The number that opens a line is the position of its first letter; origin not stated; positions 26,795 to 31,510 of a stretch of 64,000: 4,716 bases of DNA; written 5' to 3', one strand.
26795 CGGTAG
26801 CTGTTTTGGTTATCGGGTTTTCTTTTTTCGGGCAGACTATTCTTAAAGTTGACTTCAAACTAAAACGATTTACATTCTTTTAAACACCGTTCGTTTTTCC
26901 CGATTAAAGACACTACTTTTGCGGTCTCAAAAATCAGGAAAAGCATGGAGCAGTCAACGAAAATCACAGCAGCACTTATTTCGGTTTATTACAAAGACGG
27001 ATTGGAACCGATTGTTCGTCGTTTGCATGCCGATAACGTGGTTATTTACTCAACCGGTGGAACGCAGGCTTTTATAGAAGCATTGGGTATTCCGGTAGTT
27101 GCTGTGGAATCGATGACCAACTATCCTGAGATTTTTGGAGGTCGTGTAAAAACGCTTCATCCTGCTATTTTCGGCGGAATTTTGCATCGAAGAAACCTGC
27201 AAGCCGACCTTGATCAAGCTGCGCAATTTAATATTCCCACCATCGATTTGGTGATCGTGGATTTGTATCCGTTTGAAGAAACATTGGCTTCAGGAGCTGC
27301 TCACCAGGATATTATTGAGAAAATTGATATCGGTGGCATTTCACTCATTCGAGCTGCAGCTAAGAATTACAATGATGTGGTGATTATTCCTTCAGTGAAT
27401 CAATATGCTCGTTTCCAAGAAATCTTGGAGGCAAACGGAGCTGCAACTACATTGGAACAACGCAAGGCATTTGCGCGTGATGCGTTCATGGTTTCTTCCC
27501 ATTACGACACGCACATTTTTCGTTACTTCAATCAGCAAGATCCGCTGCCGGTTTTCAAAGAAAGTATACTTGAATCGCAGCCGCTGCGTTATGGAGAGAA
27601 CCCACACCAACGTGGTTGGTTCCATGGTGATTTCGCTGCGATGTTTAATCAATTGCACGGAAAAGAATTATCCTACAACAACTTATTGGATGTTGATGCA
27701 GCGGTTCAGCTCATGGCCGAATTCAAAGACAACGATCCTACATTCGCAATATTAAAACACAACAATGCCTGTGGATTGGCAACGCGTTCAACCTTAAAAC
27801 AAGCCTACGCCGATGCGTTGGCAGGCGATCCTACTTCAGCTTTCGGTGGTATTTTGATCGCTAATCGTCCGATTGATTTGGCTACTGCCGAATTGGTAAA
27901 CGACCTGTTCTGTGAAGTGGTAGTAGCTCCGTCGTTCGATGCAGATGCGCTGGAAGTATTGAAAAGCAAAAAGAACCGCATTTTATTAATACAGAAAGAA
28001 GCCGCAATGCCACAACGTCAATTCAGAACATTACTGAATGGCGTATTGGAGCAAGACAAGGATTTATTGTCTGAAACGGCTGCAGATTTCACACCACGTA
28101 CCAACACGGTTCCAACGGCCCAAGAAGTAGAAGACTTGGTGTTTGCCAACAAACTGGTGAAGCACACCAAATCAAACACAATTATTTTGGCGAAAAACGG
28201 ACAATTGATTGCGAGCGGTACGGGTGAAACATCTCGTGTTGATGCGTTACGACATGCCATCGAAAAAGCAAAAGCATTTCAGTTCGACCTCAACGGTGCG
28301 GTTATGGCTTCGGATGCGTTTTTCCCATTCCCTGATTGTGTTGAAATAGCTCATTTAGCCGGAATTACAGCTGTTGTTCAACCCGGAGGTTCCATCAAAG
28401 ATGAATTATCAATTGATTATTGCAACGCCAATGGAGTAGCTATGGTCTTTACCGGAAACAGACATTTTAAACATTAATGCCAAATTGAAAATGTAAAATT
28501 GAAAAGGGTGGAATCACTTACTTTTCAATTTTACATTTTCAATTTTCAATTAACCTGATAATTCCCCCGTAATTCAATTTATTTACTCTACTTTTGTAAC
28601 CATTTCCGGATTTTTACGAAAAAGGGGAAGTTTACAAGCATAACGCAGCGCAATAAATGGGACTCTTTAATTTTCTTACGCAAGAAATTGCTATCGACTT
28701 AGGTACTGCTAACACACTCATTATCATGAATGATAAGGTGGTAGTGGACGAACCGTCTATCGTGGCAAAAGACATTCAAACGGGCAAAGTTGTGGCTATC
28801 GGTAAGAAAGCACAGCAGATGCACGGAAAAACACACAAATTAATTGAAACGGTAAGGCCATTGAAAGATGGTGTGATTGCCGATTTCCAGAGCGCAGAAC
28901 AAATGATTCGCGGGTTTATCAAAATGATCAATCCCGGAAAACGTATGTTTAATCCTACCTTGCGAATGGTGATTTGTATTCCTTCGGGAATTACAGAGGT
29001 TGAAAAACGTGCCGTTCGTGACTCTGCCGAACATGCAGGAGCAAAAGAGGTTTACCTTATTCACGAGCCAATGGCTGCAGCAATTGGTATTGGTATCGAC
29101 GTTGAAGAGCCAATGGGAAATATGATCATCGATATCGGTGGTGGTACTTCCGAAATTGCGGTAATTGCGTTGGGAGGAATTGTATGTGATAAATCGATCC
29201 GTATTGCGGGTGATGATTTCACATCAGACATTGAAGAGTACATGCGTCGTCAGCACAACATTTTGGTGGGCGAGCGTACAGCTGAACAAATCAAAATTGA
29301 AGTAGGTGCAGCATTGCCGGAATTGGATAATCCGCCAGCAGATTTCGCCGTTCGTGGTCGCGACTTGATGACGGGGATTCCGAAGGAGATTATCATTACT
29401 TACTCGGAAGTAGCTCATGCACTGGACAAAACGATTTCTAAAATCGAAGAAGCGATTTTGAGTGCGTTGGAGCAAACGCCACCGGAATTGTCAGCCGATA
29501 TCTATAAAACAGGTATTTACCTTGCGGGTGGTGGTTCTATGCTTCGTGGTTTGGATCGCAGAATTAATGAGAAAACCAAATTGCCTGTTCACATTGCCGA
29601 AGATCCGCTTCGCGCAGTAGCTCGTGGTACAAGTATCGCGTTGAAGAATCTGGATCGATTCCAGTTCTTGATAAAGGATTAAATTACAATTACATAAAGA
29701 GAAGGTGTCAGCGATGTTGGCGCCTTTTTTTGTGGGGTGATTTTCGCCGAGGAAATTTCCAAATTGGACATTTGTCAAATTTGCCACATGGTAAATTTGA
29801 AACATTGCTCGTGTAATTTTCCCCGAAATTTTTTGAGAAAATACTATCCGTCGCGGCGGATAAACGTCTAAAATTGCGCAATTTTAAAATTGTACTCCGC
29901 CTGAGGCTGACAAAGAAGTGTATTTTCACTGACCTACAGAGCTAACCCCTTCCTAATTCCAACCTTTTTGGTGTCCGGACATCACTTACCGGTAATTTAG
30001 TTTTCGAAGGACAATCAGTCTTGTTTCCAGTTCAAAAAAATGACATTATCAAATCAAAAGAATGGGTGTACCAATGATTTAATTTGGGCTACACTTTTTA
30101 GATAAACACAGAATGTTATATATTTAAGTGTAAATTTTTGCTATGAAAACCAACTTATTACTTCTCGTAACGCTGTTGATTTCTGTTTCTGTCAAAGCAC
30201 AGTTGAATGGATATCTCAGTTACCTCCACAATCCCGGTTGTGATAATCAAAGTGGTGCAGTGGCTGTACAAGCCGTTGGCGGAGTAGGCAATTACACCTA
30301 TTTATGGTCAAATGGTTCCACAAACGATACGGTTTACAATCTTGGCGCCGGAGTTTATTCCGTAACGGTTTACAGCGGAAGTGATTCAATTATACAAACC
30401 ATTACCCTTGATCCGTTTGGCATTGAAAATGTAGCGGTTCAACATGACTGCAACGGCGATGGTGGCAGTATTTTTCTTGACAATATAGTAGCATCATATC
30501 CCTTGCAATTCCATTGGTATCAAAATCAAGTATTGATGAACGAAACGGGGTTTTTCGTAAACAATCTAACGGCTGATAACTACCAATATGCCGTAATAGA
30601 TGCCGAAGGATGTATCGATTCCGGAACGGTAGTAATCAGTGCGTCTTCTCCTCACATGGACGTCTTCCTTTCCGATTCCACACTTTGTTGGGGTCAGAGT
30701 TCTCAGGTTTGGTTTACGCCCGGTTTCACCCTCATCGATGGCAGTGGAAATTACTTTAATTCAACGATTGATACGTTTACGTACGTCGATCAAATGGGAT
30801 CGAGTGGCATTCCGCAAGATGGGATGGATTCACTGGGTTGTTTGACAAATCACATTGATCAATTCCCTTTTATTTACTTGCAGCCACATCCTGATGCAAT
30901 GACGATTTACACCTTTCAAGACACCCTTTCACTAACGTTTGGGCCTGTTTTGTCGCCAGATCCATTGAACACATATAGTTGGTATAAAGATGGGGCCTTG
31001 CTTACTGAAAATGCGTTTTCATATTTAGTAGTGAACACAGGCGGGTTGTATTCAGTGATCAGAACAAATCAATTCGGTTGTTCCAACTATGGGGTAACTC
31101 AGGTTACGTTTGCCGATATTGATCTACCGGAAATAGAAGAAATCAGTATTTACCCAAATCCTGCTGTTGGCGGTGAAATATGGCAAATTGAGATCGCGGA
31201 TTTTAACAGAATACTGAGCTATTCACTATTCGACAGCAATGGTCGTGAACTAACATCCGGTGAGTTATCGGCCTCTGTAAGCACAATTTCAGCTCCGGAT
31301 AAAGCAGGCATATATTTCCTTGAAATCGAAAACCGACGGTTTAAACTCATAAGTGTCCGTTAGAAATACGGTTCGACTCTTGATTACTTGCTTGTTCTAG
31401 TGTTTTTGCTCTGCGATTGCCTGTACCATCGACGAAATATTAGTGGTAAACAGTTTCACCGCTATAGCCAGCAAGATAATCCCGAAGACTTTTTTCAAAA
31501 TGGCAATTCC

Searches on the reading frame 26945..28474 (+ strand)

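Call 73: search_protein_families(library=pfam, proteins=[window:26945-28474:+], max_evalue=0.001)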
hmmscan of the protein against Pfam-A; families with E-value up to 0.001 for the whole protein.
window:26945-28474:+ (510 aa): 2 families
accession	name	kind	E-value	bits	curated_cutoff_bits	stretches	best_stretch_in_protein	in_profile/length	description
PF01808.24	AICARFT_IMPCHas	-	6e-104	348.3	25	1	138-441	1-311/311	AICARFT/IMPCHase bienzyme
PF02142.27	MGS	-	5e-17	62.3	24.1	1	20-132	2-93/94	MGS-like domain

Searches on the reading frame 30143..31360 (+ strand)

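Call 3: search_protein_families(library=pfam, proteins=[window:30143-31360:+], max_evalue=0.01)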
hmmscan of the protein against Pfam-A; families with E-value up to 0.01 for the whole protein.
window:30143-31360:+ (406 aa): 2 families
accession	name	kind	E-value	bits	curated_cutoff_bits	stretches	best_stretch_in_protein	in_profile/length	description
PF13573.12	SprB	-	3.2e-06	27.1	28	1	31-60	7-37/37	SprB repeat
PF18962.6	Por_Secre_tail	-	1.2e-05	26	27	1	336-399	1-66/75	Secretion system C-terminal sorting domain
